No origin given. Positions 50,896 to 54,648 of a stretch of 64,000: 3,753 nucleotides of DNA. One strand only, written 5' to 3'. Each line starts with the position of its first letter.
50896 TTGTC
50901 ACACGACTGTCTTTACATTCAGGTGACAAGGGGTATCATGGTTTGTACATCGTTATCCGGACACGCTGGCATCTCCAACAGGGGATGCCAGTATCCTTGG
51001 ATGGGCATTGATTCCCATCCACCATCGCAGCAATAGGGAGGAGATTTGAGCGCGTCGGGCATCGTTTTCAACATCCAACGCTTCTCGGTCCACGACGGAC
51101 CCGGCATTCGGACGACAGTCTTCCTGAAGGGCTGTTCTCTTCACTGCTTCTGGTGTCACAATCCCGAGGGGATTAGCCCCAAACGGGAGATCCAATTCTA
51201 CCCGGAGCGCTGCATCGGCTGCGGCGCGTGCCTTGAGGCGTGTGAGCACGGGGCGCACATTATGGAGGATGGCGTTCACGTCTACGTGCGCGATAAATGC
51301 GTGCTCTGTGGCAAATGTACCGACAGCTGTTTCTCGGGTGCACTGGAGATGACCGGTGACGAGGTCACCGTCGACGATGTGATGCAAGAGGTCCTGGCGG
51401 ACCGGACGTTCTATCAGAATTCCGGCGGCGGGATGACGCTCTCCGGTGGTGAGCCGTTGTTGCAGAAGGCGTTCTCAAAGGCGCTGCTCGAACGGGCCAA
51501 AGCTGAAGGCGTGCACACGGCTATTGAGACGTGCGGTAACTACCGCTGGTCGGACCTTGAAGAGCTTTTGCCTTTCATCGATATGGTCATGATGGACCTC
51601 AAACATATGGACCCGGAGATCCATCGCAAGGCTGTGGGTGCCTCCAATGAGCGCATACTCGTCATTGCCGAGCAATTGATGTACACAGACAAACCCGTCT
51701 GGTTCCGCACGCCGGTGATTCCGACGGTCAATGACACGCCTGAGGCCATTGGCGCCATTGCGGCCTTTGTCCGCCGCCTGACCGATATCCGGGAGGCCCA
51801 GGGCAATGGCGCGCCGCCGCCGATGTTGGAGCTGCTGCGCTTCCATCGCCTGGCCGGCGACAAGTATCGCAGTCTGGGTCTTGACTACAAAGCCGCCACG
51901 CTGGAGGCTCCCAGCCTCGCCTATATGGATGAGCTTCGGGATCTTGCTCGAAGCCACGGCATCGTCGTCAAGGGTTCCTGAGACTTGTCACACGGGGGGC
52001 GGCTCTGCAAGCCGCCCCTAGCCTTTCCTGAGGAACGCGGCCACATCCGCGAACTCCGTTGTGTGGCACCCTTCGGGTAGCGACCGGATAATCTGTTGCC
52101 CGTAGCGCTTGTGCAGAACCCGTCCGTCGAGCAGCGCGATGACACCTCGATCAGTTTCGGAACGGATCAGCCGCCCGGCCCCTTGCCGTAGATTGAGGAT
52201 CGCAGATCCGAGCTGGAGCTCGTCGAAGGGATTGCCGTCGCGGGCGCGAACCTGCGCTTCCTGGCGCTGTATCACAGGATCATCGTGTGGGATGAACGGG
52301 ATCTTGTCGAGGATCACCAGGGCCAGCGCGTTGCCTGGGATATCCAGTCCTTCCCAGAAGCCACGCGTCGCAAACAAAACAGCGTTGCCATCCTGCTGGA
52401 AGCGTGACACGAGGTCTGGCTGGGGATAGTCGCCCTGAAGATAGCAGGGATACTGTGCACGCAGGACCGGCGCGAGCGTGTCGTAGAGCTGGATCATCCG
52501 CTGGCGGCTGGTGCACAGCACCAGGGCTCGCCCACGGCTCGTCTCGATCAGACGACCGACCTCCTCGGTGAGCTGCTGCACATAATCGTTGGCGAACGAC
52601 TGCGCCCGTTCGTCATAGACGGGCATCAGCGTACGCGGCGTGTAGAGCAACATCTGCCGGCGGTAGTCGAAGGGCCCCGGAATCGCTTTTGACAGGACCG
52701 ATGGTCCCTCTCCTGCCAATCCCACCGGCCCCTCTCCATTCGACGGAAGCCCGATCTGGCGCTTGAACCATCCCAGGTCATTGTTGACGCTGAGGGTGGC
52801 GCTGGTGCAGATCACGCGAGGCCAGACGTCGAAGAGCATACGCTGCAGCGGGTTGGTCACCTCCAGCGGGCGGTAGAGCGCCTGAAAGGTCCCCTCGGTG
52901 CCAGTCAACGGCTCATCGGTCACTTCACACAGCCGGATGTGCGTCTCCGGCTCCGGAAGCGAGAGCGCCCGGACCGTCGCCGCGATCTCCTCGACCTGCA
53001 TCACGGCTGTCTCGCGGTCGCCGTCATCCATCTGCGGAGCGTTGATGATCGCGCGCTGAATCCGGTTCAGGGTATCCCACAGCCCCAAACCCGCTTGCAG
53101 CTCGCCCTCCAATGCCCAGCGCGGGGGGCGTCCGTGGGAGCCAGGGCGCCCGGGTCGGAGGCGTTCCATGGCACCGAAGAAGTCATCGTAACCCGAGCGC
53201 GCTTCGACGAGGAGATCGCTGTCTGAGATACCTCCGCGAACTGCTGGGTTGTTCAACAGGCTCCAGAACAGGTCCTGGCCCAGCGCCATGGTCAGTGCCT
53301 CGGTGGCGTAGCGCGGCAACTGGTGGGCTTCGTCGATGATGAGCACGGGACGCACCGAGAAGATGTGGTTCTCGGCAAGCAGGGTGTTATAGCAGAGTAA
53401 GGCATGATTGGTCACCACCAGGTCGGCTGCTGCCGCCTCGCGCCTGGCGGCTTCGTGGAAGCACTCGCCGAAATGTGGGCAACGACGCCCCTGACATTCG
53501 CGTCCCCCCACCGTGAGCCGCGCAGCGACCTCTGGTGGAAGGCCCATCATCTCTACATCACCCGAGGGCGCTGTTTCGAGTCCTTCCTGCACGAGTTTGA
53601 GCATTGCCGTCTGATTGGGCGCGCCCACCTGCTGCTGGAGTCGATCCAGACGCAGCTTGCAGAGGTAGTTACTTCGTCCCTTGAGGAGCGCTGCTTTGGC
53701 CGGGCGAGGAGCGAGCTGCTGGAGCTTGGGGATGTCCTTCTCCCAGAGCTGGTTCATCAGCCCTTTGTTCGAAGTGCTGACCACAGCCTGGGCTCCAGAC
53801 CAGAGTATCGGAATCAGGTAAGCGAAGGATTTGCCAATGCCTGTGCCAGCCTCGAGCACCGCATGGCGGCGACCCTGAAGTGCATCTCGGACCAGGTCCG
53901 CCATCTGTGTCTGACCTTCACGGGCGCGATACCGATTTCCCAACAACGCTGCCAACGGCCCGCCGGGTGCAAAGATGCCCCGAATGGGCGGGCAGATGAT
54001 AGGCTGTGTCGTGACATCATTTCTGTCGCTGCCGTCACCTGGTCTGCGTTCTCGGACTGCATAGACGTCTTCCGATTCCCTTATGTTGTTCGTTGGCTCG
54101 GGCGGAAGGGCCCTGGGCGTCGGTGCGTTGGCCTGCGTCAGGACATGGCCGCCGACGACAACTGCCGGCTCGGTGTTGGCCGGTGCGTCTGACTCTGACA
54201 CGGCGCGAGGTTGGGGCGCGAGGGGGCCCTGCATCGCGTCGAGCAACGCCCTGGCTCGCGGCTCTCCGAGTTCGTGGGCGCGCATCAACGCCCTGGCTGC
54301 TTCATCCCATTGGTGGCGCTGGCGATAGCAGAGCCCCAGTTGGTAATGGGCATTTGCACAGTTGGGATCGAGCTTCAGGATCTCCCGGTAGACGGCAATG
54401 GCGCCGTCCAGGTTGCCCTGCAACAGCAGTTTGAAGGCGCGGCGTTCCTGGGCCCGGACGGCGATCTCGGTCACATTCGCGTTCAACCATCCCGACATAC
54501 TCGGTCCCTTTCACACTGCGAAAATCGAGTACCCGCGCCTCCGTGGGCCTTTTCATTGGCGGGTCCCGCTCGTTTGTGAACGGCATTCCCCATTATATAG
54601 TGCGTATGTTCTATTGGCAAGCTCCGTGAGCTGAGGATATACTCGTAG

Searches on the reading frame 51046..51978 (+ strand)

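Call 14: search_protein_families(library=pfam, proteins=[window:51046-51978:+], max_evalue=0.001)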
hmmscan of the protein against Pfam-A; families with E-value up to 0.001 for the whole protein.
window:51046-51978:+ (311 aa): 12 families
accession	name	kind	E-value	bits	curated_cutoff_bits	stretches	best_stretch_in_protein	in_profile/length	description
PF04055.27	Radical_SAM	-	2.7e-15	57.4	29.5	1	100-231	21-157/166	Radical SAM superfamily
PF13353.11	Fer4_12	-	4.4e-15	56.6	22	1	17-204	2-136/137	4Fe-4S single cluster domain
PF00037.32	Fer4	-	7.3e-12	45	21.1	2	50-70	2-22/24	4Fe-4S binding domain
PF12838.12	Fer4_7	-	4.3e-09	37.1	27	1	55-99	1-52/52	4Fe-4S dicluster domain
PF12837.12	Fer4_6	-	7.8e-09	35.5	25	1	53-70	6-23/24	4Fe-4S binding domain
PF13187.11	Fer4_9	-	4.3e-07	30.3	27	1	55-99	1-51/52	4Fe-4S dicluster domain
PF12797.12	Fer4_2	-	6.4e-07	29.4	24.5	1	51-66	5-20/22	4Fe-4S binding domain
PF14697.11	Fer4_21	-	8.2e-07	29.5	35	1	54-102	6-59/59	4Fe-4S dicluster domain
PF13183.11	Fer4_8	-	4.5e-06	27.6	27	0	83-98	3-18/68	4Fe-4S dicluster domain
PF13237.11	Fer4_10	-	5.7e-06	26.6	25.5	0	80-103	4-29/53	4Fe-4S dicluster domain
PF13484.11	Fer4_16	-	7e-06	27.2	30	0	84-105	1-21/66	4Fe-4S double cluster binding domain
PF12800.12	Fer4_4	-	0.00012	22.5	24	0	53-66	1-14/17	4Fe-4S binding domain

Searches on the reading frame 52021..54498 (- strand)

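Call 14: search_protein_families(library=pfam, proteins=[window:52021-54498:-], max_evalue=0.001)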
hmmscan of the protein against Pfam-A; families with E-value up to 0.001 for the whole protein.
window:52021-54498:- (826 aa): 11 families
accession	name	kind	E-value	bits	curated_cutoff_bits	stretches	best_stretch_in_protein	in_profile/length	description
PF13307.12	Helicase_C_2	-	2.2e-38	132.4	25.3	1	649-809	3-169/170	Helicase C-terminal domain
PF07719.23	TPR_2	-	3.2e-10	39.8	27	2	16-47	3-34/34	Tetratricopeptide repeat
PF00515.34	TPR_1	-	1.2e-09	38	27.8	1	48-77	1-30/34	Tetratricopeptide repeat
PF00270.35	DEAD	-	1.3e-09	38.4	26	1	203-254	8-64/167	DEAD/DEAH box helicase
PF13414.12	TPR_11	-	4.7e-08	33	26.8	1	26-58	6-38/42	TPR repeat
PF14559.12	TPR_19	-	2.9e-07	31.2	25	1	24-76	1-53/68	Tetratricopeptide repeat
PF13432.12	TPR_16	-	3.1e-07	31.1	32.7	1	27-75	10-57/65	Tetratricopeptide repeat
PF13428.12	TPR_14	-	9.5e-06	26.3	23.5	0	16-55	3-42/44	Tetratricopeptide repeat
PF13424.12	TPR_12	-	9.2e-05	23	30.1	1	28-77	17-74/77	Tetratricopeptide repeat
PF13431.12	TPR_17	-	0.00039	20.9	24.4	1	37-67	2-32/34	Tetratricopeptide repeat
PF13174.12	TPR_6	-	0.0004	21.3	26.3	0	50-73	2-25/33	Tetratricopeptide repeat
